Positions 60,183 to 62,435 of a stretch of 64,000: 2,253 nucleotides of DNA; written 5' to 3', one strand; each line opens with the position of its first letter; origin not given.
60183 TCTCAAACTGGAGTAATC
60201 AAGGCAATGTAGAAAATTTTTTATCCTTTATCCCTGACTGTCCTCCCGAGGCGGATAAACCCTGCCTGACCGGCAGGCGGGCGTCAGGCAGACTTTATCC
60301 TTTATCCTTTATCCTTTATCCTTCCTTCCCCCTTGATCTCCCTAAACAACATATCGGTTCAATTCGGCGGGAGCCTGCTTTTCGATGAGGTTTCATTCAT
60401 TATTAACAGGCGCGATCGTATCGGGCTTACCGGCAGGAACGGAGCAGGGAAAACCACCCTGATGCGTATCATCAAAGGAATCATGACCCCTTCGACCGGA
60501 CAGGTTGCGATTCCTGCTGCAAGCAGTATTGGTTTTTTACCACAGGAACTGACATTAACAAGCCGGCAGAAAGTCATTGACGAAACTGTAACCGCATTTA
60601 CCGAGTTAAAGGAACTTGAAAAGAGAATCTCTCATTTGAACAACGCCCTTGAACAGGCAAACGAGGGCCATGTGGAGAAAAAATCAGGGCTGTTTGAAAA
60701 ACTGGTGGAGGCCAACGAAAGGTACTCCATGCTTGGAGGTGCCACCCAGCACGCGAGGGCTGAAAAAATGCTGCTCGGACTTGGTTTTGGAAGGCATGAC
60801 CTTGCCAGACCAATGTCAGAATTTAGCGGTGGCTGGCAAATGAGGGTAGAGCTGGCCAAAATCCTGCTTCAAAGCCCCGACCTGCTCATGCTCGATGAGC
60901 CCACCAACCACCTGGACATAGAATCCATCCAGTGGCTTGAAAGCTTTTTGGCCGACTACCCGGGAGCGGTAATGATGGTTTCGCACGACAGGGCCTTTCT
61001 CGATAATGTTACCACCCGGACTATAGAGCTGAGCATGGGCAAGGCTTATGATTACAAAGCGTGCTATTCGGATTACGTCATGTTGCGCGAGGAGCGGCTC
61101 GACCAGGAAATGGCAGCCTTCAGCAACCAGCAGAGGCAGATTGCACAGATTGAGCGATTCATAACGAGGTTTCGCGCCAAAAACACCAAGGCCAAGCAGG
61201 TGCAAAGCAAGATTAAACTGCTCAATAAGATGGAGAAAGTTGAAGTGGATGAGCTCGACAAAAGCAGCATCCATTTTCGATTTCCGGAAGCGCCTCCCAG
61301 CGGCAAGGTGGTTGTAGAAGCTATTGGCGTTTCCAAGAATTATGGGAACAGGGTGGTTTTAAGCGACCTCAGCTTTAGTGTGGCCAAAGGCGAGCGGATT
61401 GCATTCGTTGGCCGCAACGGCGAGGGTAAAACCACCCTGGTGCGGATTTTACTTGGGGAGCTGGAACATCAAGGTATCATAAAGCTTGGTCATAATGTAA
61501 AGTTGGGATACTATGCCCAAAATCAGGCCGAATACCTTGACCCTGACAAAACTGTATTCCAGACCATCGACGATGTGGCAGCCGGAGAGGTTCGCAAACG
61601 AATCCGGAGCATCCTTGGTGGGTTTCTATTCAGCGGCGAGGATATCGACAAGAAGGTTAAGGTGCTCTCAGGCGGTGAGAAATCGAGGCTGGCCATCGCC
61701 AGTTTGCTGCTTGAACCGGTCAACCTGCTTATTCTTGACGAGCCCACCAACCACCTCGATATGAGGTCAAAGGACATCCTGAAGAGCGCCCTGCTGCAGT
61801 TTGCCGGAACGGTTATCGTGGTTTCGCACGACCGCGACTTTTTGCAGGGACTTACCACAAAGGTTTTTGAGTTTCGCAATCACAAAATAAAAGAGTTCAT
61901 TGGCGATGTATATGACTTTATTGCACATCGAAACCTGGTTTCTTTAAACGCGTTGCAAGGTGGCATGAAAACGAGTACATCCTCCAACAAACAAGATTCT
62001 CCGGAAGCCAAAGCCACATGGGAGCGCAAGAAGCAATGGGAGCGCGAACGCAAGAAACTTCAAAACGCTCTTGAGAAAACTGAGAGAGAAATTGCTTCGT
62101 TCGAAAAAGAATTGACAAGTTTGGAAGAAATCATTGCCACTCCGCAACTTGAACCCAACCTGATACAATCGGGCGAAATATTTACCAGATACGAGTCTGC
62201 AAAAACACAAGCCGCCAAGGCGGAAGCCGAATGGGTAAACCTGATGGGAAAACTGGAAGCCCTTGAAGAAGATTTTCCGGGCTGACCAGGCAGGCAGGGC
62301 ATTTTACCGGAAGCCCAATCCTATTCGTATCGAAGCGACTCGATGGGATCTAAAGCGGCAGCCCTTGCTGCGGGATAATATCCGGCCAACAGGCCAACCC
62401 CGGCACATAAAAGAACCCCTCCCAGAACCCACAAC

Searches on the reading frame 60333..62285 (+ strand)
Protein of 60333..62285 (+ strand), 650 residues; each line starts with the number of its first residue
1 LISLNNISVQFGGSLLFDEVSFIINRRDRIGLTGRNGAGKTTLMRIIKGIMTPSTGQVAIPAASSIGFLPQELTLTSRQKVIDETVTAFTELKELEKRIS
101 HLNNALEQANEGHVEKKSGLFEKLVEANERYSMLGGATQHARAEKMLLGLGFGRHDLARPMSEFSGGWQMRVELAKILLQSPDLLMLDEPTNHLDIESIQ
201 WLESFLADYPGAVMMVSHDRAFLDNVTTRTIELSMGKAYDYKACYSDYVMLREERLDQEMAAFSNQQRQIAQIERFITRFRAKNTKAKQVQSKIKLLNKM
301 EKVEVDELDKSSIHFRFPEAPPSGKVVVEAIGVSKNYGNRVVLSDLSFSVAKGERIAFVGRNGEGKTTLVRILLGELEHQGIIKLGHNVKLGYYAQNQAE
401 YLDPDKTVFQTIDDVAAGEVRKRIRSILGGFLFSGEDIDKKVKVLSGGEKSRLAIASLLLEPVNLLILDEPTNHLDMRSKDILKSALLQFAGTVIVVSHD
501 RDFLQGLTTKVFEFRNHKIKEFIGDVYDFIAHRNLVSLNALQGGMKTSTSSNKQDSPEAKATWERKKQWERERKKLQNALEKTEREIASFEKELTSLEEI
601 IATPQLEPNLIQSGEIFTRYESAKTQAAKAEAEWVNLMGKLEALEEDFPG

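Call 69: search_protein_families(library=pfam, proteins=[window:60333-62285:+], max_evalue=0.00001)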
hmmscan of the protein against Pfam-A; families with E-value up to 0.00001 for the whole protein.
window:60333-62285:+ (650 aa): 5 families
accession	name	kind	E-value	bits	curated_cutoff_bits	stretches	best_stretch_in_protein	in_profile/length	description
PF00005.33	ABC_tran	-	4e-51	173.7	25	2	18-192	2-137/137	ABC transporter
PF12848.13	ABC_tran_Xtn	-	2.3e-25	88.9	25.9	1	231-315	1-85/85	ABC transporter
PF13304.12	AAA_21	-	2.3e-12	48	27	0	31-50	3-22/304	AAA domain, putative AbiEii toxin, Type IV TA system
PF13555.12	AAA_29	-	2.6e-07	30.7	27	0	17-64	12-58/61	P-loop containing region of AAA domain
PF02463.25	SMC_N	-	2.1e-06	27.8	40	0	309-507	128-205/220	RecF/RecN/SMC N terminal domain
